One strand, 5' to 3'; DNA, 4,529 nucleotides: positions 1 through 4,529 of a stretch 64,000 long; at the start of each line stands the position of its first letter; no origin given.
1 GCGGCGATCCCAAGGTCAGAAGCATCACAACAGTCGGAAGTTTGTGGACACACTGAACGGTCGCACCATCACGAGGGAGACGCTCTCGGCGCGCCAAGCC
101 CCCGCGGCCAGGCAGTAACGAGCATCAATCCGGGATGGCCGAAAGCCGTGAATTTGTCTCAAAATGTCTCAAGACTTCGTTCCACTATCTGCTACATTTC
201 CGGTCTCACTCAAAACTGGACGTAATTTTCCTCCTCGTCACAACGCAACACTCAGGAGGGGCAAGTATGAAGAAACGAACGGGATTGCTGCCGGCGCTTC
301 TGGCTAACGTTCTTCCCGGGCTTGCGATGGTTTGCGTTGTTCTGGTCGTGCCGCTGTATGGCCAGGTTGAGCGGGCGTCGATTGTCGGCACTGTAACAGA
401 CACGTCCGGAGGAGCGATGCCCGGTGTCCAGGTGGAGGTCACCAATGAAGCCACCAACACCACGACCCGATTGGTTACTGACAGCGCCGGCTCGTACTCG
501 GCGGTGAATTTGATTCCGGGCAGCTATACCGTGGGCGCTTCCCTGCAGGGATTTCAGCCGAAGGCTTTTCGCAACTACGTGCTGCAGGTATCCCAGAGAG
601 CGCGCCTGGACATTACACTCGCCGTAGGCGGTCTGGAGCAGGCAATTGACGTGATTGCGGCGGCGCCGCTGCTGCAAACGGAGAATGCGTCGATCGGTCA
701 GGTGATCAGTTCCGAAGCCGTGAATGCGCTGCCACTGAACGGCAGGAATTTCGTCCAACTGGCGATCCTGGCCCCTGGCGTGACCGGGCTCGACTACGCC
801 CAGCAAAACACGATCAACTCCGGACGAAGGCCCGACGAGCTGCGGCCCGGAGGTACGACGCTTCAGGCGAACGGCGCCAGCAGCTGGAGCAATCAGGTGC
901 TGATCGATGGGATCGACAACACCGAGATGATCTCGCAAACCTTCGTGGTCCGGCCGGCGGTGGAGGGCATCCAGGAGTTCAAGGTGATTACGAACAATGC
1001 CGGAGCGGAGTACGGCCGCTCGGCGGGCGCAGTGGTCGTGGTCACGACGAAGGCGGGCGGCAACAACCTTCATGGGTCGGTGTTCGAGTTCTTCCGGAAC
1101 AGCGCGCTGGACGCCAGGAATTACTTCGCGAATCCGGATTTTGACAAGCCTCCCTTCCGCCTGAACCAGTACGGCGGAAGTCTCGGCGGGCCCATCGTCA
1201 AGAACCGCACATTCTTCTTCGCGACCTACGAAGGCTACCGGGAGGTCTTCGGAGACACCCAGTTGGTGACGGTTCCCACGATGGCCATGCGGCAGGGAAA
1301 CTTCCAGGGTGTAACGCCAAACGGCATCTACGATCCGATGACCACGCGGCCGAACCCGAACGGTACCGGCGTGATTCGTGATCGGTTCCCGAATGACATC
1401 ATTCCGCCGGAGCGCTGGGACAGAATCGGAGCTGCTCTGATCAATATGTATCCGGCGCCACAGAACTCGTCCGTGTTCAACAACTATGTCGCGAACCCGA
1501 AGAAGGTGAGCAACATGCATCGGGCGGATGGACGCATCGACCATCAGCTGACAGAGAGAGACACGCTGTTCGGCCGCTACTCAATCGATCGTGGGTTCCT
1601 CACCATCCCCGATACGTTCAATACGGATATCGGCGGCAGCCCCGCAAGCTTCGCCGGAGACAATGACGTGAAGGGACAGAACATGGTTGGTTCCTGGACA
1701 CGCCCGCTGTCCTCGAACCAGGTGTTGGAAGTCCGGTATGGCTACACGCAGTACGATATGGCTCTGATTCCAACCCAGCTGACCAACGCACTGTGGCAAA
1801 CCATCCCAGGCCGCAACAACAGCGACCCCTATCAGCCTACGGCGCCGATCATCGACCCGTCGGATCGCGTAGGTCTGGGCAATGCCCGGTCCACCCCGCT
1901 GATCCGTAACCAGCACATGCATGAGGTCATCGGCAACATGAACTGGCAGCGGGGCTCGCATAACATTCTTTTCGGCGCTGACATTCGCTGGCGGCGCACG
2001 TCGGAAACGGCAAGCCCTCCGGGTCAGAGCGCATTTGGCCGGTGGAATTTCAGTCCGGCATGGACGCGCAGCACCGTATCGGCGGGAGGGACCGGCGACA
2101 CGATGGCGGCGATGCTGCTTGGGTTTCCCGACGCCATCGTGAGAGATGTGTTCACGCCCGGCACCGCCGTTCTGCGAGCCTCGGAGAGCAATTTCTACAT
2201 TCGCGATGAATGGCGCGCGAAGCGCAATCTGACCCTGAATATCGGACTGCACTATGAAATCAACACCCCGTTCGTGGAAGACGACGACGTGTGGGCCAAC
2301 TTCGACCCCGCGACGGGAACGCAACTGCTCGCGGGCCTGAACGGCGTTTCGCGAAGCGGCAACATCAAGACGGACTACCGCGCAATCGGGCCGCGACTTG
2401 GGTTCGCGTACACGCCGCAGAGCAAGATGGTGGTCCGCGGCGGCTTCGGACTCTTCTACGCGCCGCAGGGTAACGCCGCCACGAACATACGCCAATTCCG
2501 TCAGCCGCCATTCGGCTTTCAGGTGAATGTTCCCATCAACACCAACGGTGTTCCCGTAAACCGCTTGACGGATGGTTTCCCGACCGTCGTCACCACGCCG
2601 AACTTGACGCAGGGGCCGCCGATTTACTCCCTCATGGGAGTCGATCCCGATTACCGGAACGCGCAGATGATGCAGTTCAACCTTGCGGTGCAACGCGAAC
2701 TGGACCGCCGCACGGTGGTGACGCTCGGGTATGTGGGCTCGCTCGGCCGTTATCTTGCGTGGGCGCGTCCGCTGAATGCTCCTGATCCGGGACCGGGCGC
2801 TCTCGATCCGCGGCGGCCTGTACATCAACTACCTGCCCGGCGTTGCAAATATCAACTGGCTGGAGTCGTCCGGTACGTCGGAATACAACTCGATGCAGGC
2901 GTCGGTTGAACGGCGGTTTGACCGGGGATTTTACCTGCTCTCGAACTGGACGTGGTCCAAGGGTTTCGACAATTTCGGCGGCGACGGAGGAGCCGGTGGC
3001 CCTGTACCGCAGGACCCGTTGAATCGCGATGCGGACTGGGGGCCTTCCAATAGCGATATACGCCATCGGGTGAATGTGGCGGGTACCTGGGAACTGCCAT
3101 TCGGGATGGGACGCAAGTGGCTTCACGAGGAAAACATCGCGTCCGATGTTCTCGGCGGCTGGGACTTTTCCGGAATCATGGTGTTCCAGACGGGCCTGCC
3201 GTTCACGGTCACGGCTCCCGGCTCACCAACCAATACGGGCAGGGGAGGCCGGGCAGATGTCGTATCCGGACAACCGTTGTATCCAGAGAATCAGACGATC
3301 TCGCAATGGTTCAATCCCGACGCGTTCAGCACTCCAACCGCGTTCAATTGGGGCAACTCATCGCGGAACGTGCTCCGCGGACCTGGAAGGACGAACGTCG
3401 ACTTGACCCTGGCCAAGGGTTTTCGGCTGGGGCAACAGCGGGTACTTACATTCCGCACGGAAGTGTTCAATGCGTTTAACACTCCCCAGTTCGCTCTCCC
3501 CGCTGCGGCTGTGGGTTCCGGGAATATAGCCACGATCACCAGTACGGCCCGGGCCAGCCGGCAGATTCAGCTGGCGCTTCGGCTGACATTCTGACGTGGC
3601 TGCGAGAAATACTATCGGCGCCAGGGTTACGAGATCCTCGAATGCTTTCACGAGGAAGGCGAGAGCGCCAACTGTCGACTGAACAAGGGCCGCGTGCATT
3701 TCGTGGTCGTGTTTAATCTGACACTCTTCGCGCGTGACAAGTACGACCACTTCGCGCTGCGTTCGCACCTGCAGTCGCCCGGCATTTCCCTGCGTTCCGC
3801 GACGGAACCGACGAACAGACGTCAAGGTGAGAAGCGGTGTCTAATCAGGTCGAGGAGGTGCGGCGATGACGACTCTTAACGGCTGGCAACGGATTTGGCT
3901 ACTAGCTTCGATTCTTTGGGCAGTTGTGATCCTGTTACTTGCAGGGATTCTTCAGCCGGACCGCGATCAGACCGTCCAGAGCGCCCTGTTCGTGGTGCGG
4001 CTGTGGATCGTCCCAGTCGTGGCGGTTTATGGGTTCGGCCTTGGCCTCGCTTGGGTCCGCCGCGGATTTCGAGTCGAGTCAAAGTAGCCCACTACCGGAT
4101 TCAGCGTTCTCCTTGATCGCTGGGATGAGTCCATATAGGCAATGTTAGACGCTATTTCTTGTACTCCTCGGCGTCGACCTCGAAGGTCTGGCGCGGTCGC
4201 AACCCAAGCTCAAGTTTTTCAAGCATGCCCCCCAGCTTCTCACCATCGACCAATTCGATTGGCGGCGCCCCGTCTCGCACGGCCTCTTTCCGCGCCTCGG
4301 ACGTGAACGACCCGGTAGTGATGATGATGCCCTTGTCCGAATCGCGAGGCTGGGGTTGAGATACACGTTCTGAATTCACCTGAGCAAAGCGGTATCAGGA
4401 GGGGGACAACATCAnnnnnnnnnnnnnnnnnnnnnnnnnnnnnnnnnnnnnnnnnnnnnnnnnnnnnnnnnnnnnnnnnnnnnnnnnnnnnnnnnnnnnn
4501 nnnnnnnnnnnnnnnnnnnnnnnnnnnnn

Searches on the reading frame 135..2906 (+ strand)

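Call 16: search_protein_families(library=pfam, proteins=[window:135-2906:+], max_evalue=0.01)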
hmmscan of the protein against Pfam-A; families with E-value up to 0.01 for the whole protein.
window:135-2906:+ (924 aa): 7 families
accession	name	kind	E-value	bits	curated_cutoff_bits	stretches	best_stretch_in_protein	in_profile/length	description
PF25183.1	OMP_b-brl_4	-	7.4e-157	524.6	30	1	304-899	1-591/838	Outer membrane beta barrel domain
PF13620.12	CarboxypepD_reg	-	1.8e-18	67.1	32.3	1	82-162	1-81/82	Carboxypeptidase regulatory-like domain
PF13715.12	CarbopepD_reg_2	-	1.3e-05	25.6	32.2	1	83-146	1-61/88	CarboxypepD_reg-like domain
PF17210.9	SdrD_B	-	6.9e-05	23.4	29.7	1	90-136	19-65/112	SdrD B-like domain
PF02369.22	Big_1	-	0.0047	17.4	34.9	1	81-138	19-81/93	Bacterial Ig-like domain (group 1)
PF07715.20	Plug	-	0.0048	17.8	23.9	1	214-299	33-105/107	TonB-dependent Receptor Plug Domain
PF17802.7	SpaA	-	0.0065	17.1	23.1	0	87-133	7-56/91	Prealbumin-like fold domain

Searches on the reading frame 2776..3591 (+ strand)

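Call 16: search_protein_families(library=pfam, proteins=[window:2776-3591:+], max_evalue=0.01)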
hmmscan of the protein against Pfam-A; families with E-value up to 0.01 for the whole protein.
window:2776-3591:+ (272 aa): 1 family
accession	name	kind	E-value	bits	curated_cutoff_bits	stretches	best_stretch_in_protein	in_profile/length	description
PF25183.1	OMP_b-brl_4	-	5.8e-84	283.5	30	1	19-265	587-838/838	Outer membrane beta barrel domain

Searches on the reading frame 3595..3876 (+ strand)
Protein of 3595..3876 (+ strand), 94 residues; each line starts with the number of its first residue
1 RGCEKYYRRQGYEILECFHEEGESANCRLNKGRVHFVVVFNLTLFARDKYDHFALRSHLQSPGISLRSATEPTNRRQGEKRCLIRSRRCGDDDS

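Call 54: search_protein_families(library=pfam, proteins=[window:3595-3876:+], max_evalue=0.1)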
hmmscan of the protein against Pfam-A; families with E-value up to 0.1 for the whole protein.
window:3595-3876:+ (94 aa): 1 family
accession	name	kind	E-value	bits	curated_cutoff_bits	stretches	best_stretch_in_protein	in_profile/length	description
PF00239.26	Resolvase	-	0.00024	21.6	23.3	1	3-84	23-114/145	Resolvase, N terminal domain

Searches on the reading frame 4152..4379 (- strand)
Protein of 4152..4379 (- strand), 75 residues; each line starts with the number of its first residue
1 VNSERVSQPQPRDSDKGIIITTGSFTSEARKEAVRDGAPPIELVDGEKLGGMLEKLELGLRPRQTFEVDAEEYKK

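Call 16: search_protein_families(library=pfam, proteins=[window:4152-4379:-], max_evalue=0.01)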
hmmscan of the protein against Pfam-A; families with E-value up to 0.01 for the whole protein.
window:4152-4379:- (75 aa): 2 families
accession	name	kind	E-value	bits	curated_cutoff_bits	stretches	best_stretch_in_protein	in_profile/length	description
PF04471.18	Mrr_cat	-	1.1e-07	32.4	21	1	12-52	76-114/115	Restriction endonuclease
PF22722.2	NA-iREase1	-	0.0012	19.2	27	1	14-49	69-104/106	NACHT-associated inactive Restriction Endonuclease 1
